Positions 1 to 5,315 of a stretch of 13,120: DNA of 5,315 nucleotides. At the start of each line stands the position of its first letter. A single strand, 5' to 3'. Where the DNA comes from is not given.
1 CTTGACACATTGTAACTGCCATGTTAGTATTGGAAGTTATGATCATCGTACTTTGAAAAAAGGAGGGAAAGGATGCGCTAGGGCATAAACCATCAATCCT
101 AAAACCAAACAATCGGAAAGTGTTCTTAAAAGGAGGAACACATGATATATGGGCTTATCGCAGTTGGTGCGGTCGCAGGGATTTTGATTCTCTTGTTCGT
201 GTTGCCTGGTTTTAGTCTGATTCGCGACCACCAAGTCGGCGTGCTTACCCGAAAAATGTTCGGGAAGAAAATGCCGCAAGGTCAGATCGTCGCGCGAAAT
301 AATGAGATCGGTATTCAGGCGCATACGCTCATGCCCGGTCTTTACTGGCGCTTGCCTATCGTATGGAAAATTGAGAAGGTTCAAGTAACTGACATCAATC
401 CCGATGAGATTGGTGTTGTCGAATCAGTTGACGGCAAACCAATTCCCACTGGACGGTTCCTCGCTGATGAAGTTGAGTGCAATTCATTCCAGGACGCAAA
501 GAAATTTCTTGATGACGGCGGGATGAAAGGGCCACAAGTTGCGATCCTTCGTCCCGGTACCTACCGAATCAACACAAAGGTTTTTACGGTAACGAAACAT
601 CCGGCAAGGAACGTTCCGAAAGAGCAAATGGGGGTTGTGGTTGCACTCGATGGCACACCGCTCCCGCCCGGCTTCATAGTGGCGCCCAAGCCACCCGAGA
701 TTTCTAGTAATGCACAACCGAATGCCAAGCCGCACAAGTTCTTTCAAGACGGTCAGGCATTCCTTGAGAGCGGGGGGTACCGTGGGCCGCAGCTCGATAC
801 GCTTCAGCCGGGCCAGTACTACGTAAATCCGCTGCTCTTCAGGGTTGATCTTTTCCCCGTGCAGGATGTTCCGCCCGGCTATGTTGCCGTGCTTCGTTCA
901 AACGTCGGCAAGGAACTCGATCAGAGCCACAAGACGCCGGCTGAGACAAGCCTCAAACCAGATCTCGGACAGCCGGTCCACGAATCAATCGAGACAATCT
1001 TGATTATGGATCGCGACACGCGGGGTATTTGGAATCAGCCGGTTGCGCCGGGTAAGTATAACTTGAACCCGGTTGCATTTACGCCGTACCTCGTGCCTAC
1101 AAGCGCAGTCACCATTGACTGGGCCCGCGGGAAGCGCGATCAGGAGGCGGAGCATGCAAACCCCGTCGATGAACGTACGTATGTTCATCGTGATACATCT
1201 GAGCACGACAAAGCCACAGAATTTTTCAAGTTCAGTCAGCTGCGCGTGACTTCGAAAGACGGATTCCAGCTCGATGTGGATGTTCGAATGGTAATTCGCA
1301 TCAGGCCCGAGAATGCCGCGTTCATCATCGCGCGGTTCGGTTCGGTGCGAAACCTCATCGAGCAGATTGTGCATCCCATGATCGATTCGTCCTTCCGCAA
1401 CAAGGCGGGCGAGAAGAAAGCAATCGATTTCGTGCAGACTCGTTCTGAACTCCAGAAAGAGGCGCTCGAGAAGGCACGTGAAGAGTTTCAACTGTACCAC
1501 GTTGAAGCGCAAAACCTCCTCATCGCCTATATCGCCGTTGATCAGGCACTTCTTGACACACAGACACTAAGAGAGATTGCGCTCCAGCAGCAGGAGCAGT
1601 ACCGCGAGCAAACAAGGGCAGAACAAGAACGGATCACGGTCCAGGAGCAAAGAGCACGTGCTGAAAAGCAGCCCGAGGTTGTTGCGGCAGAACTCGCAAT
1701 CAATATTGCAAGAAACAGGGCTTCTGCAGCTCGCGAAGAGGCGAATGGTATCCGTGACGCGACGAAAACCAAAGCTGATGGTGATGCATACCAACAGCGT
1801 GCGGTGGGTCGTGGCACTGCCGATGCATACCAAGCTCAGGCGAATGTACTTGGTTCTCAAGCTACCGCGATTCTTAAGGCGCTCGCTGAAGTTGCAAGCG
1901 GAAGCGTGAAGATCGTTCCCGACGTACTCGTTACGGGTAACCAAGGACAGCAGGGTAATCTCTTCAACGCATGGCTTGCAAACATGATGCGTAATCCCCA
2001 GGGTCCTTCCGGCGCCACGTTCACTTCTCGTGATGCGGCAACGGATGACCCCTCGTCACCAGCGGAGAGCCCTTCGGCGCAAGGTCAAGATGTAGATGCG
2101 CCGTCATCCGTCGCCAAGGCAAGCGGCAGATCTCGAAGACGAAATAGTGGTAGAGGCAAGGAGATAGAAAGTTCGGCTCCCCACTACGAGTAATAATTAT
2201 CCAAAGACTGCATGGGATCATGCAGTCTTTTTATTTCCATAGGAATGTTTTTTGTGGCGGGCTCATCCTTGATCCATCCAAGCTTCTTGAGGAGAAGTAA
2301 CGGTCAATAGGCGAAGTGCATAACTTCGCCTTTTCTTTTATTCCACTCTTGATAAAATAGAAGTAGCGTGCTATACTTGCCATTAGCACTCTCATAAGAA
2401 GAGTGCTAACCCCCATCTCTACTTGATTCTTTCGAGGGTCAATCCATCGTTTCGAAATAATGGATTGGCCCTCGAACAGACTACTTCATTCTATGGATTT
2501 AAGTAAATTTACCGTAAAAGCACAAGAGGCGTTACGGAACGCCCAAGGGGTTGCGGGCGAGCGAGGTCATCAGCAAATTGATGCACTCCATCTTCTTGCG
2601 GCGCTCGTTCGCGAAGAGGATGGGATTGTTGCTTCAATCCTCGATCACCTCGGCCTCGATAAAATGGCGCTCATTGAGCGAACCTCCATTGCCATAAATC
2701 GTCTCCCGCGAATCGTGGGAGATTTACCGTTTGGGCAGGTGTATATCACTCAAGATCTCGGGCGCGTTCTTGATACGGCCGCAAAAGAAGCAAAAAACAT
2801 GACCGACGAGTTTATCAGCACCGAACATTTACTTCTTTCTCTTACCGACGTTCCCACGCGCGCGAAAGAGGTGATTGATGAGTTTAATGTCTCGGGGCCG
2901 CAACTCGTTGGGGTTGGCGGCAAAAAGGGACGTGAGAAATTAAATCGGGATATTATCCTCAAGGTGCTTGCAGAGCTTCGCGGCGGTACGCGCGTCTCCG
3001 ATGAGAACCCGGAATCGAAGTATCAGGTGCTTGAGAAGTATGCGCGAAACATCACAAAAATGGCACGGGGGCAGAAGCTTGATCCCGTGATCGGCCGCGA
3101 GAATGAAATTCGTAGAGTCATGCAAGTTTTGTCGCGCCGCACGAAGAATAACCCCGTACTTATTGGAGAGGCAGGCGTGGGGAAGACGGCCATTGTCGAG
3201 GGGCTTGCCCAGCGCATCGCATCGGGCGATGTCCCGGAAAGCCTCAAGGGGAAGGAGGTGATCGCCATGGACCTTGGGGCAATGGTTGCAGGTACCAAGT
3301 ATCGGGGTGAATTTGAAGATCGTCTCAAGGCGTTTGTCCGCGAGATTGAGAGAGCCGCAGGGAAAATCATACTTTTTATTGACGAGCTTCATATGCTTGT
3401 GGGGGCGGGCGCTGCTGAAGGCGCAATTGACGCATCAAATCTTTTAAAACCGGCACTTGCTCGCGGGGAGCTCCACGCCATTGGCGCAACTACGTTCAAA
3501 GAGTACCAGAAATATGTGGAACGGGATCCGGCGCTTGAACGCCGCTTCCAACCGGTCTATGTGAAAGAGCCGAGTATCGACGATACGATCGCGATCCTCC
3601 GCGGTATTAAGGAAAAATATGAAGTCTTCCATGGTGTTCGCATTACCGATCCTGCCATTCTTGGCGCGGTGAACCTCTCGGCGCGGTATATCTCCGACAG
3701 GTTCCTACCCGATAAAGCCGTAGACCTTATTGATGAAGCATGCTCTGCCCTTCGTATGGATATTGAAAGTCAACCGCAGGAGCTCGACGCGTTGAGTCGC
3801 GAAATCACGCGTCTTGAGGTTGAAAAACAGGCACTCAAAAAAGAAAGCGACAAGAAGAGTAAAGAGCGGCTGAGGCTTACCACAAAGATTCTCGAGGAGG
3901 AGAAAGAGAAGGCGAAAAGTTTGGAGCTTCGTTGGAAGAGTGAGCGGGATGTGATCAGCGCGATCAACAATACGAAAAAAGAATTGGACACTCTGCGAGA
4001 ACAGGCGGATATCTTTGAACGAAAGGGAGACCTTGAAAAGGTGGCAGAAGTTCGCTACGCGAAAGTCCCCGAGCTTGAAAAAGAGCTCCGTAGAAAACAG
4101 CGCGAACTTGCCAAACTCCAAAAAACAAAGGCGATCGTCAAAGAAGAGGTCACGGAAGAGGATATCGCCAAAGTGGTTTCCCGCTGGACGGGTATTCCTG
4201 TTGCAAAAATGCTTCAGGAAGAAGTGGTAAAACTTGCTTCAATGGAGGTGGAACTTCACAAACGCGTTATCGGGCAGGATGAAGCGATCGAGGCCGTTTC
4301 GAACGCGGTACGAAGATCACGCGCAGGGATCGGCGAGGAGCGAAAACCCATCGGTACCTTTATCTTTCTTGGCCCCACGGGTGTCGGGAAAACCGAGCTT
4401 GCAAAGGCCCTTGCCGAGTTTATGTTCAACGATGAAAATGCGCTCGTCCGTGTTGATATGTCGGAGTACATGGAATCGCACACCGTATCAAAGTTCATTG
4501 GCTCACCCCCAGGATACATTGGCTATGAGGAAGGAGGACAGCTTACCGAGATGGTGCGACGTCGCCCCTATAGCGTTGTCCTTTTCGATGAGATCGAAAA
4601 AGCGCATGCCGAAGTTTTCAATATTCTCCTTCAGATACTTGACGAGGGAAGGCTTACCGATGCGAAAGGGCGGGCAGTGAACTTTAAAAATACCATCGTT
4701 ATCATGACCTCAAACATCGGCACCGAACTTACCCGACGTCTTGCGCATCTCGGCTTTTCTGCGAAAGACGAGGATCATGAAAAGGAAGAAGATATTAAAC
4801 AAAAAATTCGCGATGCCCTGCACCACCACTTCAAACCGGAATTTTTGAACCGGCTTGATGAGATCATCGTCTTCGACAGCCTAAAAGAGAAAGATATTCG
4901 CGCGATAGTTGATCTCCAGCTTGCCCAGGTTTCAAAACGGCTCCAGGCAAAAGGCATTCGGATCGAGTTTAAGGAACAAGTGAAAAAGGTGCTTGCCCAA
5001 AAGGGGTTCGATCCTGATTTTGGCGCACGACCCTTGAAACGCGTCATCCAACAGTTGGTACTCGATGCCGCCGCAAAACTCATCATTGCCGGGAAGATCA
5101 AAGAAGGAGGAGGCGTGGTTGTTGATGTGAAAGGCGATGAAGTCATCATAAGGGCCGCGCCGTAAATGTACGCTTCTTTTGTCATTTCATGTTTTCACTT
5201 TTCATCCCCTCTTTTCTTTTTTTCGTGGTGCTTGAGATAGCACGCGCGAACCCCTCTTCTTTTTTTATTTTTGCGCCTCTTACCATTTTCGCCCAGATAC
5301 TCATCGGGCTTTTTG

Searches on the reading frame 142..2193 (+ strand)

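Call 3: search_protein_families(library=pfam, proteins=[window:142-2193:+], max_evalue=0.1)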
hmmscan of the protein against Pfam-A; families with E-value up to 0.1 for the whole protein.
window:142-2193:+ (683 aa): 1 family
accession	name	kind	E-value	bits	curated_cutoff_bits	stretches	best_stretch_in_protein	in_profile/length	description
PF01145.31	Band_7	-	2.2e-20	73.9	23.6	1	303-495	23-174/176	SPFH domain / Band 7 family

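Call 6: search_protein_families(library=ncbifam, proteins=[window:142-2193:+], max_evalue=0.01)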
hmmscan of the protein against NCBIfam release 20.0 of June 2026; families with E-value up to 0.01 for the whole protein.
window:142-2193:+ (683 aa): 0 families

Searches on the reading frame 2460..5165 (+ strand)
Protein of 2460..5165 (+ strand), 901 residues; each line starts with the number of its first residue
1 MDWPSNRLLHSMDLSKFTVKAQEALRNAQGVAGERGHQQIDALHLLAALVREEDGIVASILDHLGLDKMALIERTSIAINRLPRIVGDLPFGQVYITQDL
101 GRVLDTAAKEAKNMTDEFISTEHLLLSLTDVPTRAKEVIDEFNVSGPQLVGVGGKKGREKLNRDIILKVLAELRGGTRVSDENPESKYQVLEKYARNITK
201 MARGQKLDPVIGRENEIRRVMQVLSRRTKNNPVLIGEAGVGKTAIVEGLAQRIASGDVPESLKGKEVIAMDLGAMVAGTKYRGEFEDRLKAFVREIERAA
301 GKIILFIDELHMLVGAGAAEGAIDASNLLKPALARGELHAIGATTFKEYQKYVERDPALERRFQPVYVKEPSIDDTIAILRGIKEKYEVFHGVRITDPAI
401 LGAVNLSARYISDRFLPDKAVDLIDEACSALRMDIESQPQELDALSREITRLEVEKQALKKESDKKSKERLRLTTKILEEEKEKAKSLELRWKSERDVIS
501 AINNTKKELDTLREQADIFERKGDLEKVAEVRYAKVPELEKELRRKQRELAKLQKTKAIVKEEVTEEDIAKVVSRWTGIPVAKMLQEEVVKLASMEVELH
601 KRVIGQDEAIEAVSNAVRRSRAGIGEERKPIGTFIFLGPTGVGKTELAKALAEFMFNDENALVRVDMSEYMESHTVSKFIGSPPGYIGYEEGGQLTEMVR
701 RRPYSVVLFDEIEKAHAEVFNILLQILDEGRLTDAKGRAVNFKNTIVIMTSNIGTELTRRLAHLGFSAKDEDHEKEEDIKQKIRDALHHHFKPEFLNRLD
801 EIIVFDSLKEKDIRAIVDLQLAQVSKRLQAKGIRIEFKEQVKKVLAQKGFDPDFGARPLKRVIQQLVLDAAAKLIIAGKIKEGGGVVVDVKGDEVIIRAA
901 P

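Call 3: search_protein_families(library=pfam, proteins=[window:2460-5165:+], max_evalue=0.1)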
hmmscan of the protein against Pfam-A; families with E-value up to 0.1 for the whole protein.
window:2460-5165:+ (901 aa): 44 families (the best 25 are shown)
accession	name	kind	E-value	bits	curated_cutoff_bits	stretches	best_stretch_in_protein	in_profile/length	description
PF07724.20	AAA_2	-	6.5e-70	234.9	27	1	629-802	1-166/166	AAA domain (Cdc48 subfamily)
PF17871.7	AAA_lid_9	-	3.9e-36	123.6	22.8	1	372-472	1-101/104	AAA lid domain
PF10431.15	ClpB_D2-small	-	1.3e-25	89.6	21.9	1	808-888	1-81/81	C-terminal, D2-small domain, of ClpB protein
PF00004.35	AAA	-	5.4e-23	82.3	21.2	2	233-363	2-123/131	ATPase family associated with various cellular activities (AAA)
PF02861.25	Clp_N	-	1e-20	74.1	20.7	2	28-73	1-46/53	Clp amino terminal domain, pathogenicity island component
PF07728.20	AAA_5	-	1.1e-17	64.8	22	1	634-755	2-125/139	AAA domain (dynein-related subfamily)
PF13191.12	AAA_16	-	2.9e-12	47.8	32.6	1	210-258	2-60/167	AAA ATPase domain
PF13401.12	AAA_22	-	6.5e-11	43.1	27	2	227-319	3-101/130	AAA domain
PF00158.32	Sigma54_activat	-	7.3e-09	36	20.2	1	633-749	24-139/168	Sigma-54 interaction domain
PF12775.13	AAA_7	-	6.6e-07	29.5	25.8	1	634-682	36-84/181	P-loop containing dynein motor region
PF01637.24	ATPase_2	-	5.3e-06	26.8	33.2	1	213-252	4-43/225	ATPase domain predominantly from Archaea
PF20720.3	nSTAND3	-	5.3e-06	26.6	27.2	0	634-672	20-58/155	Novel STAND NTPase 3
PF05729.18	NACHT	-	6.6e-06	26.5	26.7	1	233-260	4-31/167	NACHT domain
PF23569.1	NBD_SMAX1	-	8.7e-06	26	27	1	214-314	16-119/212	SMAX1 nucleotide binding domain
PF13173.12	AAA_14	-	1.2e-05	25.8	27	0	635-730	6-88/129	AAA domain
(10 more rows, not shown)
